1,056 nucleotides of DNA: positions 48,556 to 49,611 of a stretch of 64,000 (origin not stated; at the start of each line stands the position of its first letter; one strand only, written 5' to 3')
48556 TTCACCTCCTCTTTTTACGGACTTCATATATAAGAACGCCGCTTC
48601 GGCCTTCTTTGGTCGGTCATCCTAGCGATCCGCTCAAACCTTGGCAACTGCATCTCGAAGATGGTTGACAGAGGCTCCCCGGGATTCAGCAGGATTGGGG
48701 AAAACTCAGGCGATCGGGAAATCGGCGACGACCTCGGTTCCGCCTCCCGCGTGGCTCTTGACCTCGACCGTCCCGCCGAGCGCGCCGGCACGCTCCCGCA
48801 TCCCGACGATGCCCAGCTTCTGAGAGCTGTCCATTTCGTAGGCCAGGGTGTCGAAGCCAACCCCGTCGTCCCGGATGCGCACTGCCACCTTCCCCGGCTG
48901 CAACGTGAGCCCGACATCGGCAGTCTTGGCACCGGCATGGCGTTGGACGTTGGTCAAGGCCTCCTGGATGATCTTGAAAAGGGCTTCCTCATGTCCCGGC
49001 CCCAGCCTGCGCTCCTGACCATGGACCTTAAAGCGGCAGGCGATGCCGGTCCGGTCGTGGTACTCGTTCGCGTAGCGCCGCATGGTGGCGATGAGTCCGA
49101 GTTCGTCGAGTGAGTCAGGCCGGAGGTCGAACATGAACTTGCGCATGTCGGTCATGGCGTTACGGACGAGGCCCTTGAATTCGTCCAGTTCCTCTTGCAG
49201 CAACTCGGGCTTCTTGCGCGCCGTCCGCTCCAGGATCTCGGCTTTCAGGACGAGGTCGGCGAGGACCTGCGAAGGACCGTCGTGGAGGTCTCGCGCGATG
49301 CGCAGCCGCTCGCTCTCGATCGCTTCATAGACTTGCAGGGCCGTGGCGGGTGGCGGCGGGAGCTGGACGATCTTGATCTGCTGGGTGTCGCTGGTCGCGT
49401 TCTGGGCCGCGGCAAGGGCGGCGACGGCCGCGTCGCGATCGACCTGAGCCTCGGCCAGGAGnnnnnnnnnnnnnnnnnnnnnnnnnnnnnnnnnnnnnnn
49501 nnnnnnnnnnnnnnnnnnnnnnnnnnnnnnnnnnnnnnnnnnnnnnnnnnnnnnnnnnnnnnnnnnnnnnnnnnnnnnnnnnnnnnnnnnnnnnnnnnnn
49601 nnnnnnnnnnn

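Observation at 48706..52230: Soluble HisKA_3 histidine kinase carrying about 800 residues of Ala-rich tandem repeats, located next to a pilin gene with no adjacent regulator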

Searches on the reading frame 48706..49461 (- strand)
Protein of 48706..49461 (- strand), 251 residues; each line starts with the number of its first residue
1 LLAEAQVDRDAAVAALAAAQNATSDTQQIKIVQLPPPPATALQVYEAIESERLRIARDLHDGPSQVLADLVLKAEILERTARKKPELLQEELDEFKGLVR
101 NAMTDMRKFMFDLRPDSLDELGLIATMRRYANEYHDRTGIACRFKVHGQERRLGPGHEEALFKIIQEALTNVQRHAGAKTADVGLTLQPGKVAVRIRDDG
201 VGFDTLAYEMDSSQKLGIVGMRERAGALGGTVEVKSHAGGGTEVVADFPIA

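Call 21: find_homologous_proteins(query=window:48706-49461:-, max_evalue=1e-10)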
Query window:48706-49461:- (251 aa): 4403 proteins with E <= 1e-10 among 8000 candidates; the best 120 are listed.
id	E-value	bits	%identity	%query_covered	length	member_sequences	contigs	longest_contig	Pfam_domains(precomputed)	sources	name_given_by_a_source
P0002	1.3e-87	311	67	83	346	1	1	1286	PF13581.13,PF07730.20,PF02518.32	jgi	jgi:two-component system, NarL family, sensor histidine kinase DegS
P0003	1.8e-86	307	65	85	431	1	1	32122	PF07730.20,PF02518.32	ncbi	ncbi:MAG: hypothetical protein NVS9B1_05290 [Candidatus Dormibacteraceae bacterium]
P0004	5.5e-86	306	65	82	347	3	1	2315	PF07730.20,PF02518.32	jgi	jgi:signal transduction histidine kinase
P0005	1.2e-85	305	65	82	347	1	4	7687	PF07730.20,PF02518.32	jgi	jgi:signal transduction histidine kinase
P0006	1.3e-85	305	65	85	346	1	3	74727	PF13581.13,PF07730.20,PF02518.32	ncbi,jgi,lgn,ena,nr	ncbi:MAG TPA: sensor histidine kinase [Candidatus Dormibacteraeota bacterium]|nr:sensor histidine ki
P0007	2.7e-85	304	65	84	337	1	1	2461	PF13581.13,PF07730.20,PF02518.32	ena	-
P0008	2.9e-85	304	66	83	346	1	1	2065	PF13581.13,PF07730.20,PF02518.32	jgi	jgi:signal transduction histidine kinase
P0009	3.4e-85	303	61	90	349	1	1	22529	PF13581.13,PF07730.20,PF02518.32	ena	-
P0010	5.2e-85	303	64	84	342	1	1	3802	PF13581.13,PF07730.20,PF02518.32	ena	-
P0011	6.9e-85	302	65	82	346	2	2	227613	PF13581.13,PF07730.20,PF02518.32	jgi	jgi:signal transduction histidine kinase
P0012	3.4e-84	300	66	83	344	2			PF07730.20,PF02518.32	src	-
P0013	4.4e-84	300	65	82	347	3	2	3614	PF07730.20,PF02518.32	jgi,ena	-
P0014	5.0e-84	299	62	85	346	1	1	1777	PF07730.20,PF02518.32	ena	-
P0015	7.8e-84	299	64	84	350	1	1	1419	PF13581.13,PF07730.20,PF02518.32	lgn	-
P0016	3.5e-83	297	63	85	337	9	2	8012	PF13581.13,PF07730.20,PF02518.32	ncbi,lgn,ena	-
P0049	6.0e-77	276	54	93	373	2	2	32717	PF13581.13,PF07730.20,PF02518.32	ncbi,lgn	-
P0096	4.7e-61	224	53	83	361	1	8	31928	PF13581.13,PF07730.20,PF02518.32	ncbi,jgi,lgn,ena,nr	ncbi:MAG: hypothetical protein E6I10_09770 [Chloroflexi bacterium]|jgi:two-component system sensor h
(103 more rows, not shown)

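Call 23: find_encoding_contigs(protein=P0006, flank=10000, max_places=2)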
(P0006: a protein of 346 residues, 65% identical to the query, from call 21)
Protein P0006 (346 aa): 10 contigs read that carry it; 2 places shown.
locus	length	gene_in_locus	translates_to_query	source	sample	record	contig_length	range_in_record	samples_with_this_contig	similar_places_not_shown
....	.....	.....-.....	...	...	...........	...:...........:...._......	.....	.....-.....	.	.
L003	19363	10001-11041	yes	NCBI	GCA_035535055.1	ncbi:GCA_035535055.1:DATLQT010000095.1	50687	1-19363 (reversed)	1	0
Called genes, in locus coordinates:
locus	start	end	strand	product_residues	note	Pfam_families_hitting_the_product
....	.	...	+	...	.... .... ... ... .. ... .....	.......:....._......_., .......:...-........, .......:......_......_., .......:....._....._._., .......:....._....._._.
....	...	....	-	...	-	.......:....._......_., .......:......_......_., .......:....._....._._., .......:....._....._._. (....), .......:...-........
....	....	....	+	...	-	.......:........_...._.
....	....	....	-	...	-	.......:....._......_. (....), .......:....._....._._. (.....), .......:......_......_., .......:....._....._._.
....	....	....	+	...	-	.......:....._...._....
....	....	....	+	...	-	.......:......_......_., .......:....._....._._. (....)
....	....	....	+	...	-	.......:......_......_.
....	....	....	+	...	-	-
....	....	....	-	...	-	-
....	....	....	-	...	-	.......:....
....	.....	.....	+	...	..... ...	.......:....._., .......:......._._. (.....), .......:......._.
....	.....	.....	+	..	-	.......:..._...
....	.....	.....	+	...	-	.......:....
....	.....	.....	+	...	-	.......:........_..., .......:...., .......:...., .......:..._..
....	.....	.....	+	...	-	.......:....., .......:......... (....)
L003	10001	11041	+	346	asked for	PF07730:HisKA_3, PF13581:HATPase_c_2 (faint), PF02518:HATPase_c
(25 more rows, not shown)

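Call 24: find_encoding_contigs(protein=P0003, flank=10000, max_places=2)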
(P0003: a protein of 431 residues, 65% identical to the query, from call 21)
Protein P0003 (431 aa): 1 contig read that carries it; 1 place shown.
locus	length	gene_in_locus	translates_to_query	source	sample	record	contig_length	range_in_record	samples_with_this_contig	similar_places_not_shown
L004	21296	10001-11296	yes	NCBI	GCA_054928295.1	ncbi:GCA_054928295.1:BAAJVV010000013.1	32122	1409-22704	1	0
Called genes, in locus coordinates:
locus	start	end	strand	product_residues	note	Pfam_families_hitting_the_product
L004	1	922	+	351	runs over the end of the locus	PF13439:Glyco_transf_4, PF00534:Glycos_transf_1, PF20706:GT4-conflict, PF13692:Glyco_trans_1_4, PF13524:Glyco_trans_1_2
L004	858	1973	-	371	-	PF13439:Glyco_transf_4, PF20706:GT4-conflict, PF00534:Glycos_transf_1, PF13692:Glyco_trans_1_4, PF13524:Glyco_trans_1_2 (weak)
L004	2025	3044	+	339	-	PF01522:Polysacc_deac_1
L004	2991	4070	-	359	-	PF13439:Glyco_transf_4 (weak)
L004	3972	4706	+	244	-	PF03808:Glyco_tran_WecG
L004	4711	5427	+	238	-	PF00535:Glycos_transf_2, PF13641:Glyco_tranf_2_3 (faint)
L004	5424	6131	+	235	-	PF00535:Glycos_transf_2, PF13641:Glyco_tranf_2_3 (weak)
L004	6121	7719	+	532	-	-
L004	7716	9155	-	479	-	-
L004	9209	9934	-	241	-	PF04191:PEMT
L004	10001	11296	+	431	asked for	PF07730:HisKA_3, PF02518:HATPase_c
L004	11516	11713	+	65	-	PF04964:Flp_Fap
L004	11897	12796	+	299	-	PF08666:SAF (faint), PF16976:RcpC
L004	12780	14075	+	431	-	PF00072:Response_reg, PF01656:CbiA, PF10609:ParA, PF13614:AAA_31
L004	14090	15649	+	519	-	PF00437:T2SSE, PF27713:UCP018868 (weak)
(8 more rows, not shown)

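Call 25: find_encoding_contigs(protein=P0049, flank=10000, max_places=2)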
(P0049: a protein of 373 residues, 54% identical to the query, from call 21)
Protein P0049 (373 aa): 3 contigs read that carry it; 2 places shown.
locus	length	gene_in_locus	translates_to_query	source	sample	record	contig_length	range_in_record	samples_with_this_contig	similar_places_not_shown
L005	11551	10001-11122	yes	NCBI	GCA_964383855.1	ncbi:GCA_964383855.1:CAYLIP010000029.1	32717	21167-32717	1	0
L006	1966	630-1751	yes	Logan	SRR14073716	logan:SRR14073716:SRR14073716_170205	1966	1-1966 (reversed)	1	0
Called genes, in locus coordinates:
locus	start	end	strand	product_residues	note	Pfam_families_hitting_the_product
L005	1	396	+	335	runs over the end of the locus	PF00022:Actin (weak), PF06723:MreB_Mbl, PF00012:HSP70, PF14450:FtsA (weak)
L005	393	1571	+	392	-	PF13439:Glyco_transf_4, PF00534:Glycos_transf_1, PF20706:GT4-conflict, PF13692:Glyco_trans_1_4, PF13524:Glyco_trans_1_2 (weak)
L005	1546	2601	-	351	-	PF13439:Glyco_transf_4, PF20706:GT4-conflict (faint), PF00534:Glycos_transf_1, PF13692:Glyco_trans_1_4, PF13524:Glyco_trans_1_2 (weak)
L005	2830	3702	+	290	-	PF01522:Polysacc_deac_1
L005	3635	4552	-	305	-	PF00534:Glycos_transf_1, PF13692:Glyco_trans_1_4, PF13524:Glyco_trans_1_2 (faint)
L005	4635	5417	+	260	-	PF03808:Glyco_tran_WecG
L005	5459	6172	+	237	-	PF00535:Glycos_transf_2, PF13641:Glyco_tranf_2_3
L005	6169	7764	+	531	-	-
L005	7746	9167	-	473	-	-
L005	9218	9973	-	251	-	PF04191:PEMT, PF04140:ICMT (weak)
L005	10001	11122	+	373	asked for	PF07730:HisKA_3, PF13581:HATPase_c_2 (weak), PF02518:HATPase_c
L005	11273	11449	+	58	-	PF04964:Flp_Fap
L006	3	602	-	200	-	?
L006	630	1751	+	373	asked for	PF07730:HisKA_3, PF13581:HATPase_c_2 (weak), PF02518:HATPase_c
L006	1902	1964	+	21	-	?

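Call 43: find_related_loci(query=A1, collection=genome_contigs, flank=6000)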
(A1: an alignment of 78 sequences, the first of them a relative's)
Query A1 (346 aa) in genome_contigs; peptide patterns used: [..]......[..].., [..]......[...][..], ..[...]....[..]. (x = any residue, [..] = any of these).
600 stretches matched a pattern (row limit reached: there are more); 526 encode a relative of the query (tblastn E <= 1e-3); the best 80 are kept; 80 distinct loci.
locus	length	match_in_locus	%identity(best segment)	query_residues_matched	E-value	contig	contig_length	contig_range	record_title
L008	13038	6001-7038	100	1-346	0e+0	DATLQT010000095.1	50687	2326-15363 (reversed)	MAG TPA_asm: Candidatus Dormiibacterota bacterium isolate SMAG_U13885 k141_894854, whole genome shotgun sequence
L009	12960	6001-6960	48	8-342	7e-96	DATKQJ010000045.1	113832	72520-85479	MAG TPA_asm: Candidatus Acidiferrales bacterium isolate SMAG_U13999 k141_665601, whole genome shotgun sequence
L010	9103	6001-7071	46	23-343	9e-91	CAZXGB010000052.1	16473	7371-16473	MAG TPA_asm: uncultured Actinomycetes bacterium isolate SRP272529_co2_117 genome assembly, contig: NODE_6038_length_1647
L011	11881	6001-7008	43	17-343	3e-76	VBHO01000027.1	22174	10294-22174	MAG: Chloroflexi bacterium isolate CF_106 14_1009_12_40cm_scaffold_2449, whole genome shotgun sequence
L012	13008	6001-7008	42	17-343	8e-76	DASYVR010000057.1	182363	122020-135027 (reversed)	MAG TPA_asm: Candidatus Dormiibacterota bacterium isolate SMAG_U6259 k141_239187, whole genome shotgun sequence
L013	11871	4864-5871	41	17-343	7e-76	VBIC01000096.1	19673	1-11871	MAG: Chloroflexi bacterium isolate CF_120 14_0903_12_20cm_scaffold_1632, whole genome shotgun sequence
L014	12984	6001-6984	42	24-343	8e-75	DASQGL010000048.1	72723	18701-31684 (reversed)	MAG TPA_asm: Candidatus Limnocylindrales bacterium isolate SMAG_U11805 k141_320016, whole genome shotgun sequence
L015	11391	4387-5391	41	17-342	1e-74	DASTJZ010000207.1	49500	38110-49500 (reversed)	MAG TPA_asm: Candidatus Dormiibacterota bacterium isolate SMAG_U1827 k141_1176692, whole genome shotgun sequence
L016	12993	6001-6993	42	20-342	8e-75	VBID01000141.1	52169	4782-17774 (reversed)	MAG: Chloroflexi bacterium isolate CF_121 14_0927_12_40cm_scaffold_543, whole genome shotgun sequence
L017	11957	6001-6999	41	20-343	1e-74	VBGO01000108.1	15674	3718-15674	MAG: Chloroflexi bacterium isolate CF_80 14_1009_16_40cm_scaffold_15023, whole genome shotgun sequence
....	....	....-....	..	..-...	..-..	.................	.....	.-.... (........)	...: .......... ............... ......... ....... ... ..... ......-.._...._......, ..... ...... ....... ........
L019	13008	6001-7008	43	17-343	3e-76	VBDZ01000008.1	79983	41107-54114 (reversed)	MAG: Chloroflexi bacterium isolate CF_13 14_1009_09_30cm_scaffold_636, whole genome shotgun sequence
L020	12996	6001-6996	42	20-343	7e-72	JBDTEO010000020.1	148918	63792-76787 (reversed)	MAG: Candidatus Dormibacter sp. isolate cluster2_bin.204 k127_2986567, whole genome shotgun sequence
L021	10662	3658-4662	39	17-343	8e-72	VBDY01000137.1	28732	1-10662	MAG: Chloroflexi bacterium isolate CF_12 14_0929_12_20cm_scaffold_611, whole genome shotgun sequence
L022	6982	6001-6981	41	17-334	1e-69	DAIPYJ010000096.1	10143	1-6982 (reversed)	MAG TPA_asm: Candidatus Dormiibacterota bacterium isolate CTOTU3119 NODE_1334_length_10143_cov_4.634516, whole genome sh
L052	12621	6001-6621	48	137-342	2e-59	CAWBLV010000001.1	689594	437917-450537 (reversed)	MAG: Candidatus Dormibacteraeota bacterium isolate MFD05705.bin.2.4 genome assembly, contig: contig_14473, whole genome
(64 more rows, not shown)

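Call 47: predict_structure(alignment_id=A1)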
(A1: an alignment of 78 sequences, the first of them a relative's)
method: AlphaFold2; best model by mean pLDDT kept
length: 346 residues; sequences in the alignment: 78
mean_pLDDT: 84.8   pTM: 0.48
mean pLDDT of the five models: 84.8, 83.1, 82.7, 81.9, 78.5
residues with pLDDT >= 90: 206; 70-90: 75; 50-70: 44; < 50: 21
segments of 3 or more residues with pLDDT < 50: 1-10, 124-132
pLDDT, mean of each block of 10 residues (from residue 1): 40 69 96 97 97 97 97 96 94 94 92 83 52 59 64 74 91 94 93 82 61 85 94 96 87 94 85 96 96 87 62 90 94 92 89
secondary structure, 60 per line:
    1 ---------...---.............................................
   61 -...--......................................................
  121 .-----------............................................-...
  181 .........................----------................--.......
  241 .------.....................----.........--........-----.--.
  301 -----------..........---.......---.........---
elements in order: H16-60 H67-121 H133-176 H178-205 H216-231 E234-241 H248-268 E273-281 E284-291 H312-321 E325-331 E335-343

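Call 54: fold_search(model_id=the predicted structure, library=pdb)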
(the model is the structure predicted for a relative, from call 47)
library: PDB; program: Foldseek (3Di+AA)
matches with E <= 10: 614; with E <= 0.001: 326
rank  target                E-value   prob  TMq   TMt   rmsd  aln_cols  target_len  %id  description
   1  5iuj_A                5.2e-14  1.00  0.40  0.60   9.7       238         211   25  Crystal structure of the DesK-DesR complex in the phosphotransfer state with low Mg2+ (20 mM) (released 2016-12-21)
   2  5iuk_D                8.9e-14  1.00  0.40  0.59   9.7       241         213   24  Crystal structure of the DesK-DesR complex in the phosphotransfer state with high Mg2+ (150 mM) (released 2016-12-21)
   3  5iuk_A                1.4e-13  1.00  0.39  0.59  10.0       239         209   25  Crystal structure of the DesK-DesR complex in the phosphotransfer state with high Mg2+ (150 mM) (released 2016-12-21)
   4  5iuj_D                2.1e-13  1.00  0.41  0.61   9.5       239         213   25  Crystal structure of the DesK-DesR complex in the phosphotransfer state with low Mg2+ (20 mM) (released 2016-12-21)
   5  7ssj_D                2.5e-13  1.00  0.30  0.46  20.2       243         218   26  Crystal structure of the DesK-DesR complex in the phosphatase state (released 2022-11-16)
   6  3ehj_A                2.6e-13  1.00  0.31  0.51  19.7       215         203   26  Crystal structure of DesKC-H188V in complex with AMP-PCP (released 2009-09-15)
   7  5iuj_B                2.8e-13  1.00  0.35  0.53  18.8       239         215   26  Crystal structure of the DesK-DesR complex in the phosphotransfer state with low Mg2+ (20 mM) (released 2016-12-21)
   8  5iul_A                3.5e-13  1.00  0.37  0.55   9.9       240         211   24  Crystal structure of the DesK-DesR complex in the phosphotransfer state with high Mg2+ (150 mM) and BeF3 (released 2016-12-21)
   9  3ehj_B                4.2e-13  1.00  0.30  0.48  19.7       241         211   24  Crystal structure of DesKC-H188V in complex with AMP-PCP (released 2009-09-15)
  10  5iuj_E                5.1e-13  1.00  0.35  0.54  18.8       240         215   24  Crystal structure of the DesK-DesR complex in the phosphotransfer state with low Mg2+ (20 mM) (released 2016-12-21)
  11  7ssj_A                5.4e-13  1.00  0.31  0.47  20.5       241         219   26  Crystal structure of the DesK-DesR complex in the phosphatase state (released 2022-11-16)
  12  7ssj_C                6.4e-13  1.00  0.29  0.44  19.9       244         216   26  Crystal structure of the DesK-DesR complex in the phosphatase state (released 2022-11-16)
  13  5ium_A                6.8e-13  1.00  0.38  0.57  10.0       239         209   25  Crystal structure of phosphorylated DesKC (released 2016-12-21)
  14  3ehf_A                7.3e-13  1.00  0.33  0.57   6.4       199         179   26  Crystal structure of DesKC in complex with AMP-PCP (released 2009-09-15)
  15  3ehh_B                7.7e-13  1.00  0.32  0.55  19.4       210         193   26  Crystal structure of DesKC-H188V in complex with ADP (released 2009-09-15)
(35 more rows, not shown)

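Call 59: search_protein_families(library=pfam, proteins=[P0096, P0006, P0049], max_evalue=1)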
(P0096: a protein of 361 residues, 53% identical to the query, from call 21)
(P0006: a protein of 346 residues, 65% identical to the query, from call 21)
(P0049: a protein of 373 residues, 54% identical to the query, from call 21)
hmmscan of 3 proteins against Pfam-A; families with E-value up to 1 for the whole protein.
P0096 (361 aa): 12 families
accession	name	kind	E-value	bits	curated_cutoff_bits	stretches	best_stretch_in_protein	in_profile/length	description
PF07730.19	HisKA_3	-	5.2e-19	69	24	1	157-224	1-68/68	Histidine kinase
PF02518.31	HATPase_c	-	7.4e-13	49.4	26.4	1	267-358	6-109/111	Histidine kinase-, DNA gyrase B-, and HSP90-like ATPase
PF13581.12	HATPase_c_2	-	2.6e-06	27.9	27.4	1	270-330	35-106/127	Histidine kinase-like ATPase domain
PF08826.15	DMPK_coil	-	0.0013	19.3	22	1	23-57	25-59/61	DMPK coiled coil domain like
PF25181.1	Phage_Bbp19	-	0.0025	18.1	25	1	118-155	12-49/61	Bbp19-like phage protein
PF23338.1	PTHB1_hp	-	0.017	16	27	1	43-120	22-96/104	PTHB1 hairpin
PF22491.1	DUF6988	-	0.052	13.8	27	1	160-209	51-100/167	Family of unknown function (DUF6988)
PF00297.29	Ribosomal_L3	-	0.064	12.7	22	1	263-318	229-283/369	Ribosomal protein L3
PF18780.6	HNH_repeat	-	0.066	14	26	0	115-140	2-27/54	Homing endonuclease associated repeat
PF13589.12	HATPase_c_3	-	0.2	12.1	25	1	281-316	16-52/137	Histidine kinase-, DNA gyrase B-, and HSP90-like ATPase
PF24915.1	Spectrin_SESTD1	-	0.33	11.8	27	1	30-107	31-106/110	SESTD1-like, spectrin repeat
PF01496.24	V_ATPase_I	-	0.39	9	30.7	1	38-133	38-129/815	V-type ATPase 116kDa subunit family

P0006 (346 aa): 4 families
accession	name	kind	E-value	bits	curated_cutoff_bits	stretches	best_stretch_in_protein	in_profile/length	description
PF07730.19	HisKA_3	-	5.8e-16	59.2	24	1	144-211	1-68/68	Histidine kinase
PF02518.31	HATPase_c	-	1.2e-14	55.1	26.4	1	251-345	3-110/111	Histidine kinase-, DNA gyrase B-, and HSP90-like ATPase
PF13581.12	HATPase_c_2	-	1.3e-05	25.6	27.4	1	251-312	29-102/127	Histidine kinase-like ATPase domain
PF14246.11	TetR_C_7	-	0.017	15.5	22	1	17-77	50-109/119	AefR-like transcriptional repressor, C-terminal domain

P0049 (373 aa): 4 families
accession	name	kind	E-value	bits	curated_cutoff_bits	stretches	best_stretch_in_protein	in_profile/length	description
PF07730.19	HisKA_3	-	1.3e-17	64.5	24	1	171-238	1-68/68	Histidine kinase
PF02518.31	HATPase_c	-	1.8e-12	48.1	26.4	1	278-371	3-110/111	Histidine kinase-, DNA gyrase B-, and HSP90-like ATPase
PF13581.12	HATPase_c_2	-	9.1e-06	26.1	27.4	1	269-332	20-88/127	Histidine kinase-like ATPase domain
PF13334.11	DUF4094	-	0.2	12.6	24.5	1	14-42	60-87/90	Domain of unknown function (DUF4094)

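Call 70: find_related_loci(query=A3, collection=metagenome_contigs, flank=6000)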
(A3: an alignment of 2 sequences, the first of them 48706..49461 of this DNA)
Query A3 (251 aa) in metagenome_contigs; peptide patterns used: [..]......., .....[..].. (x = any residue, [..] = any of these).
114 stretches matched a pattern, but none encodes a relative of the query by tblastn (E <= 1e-3).
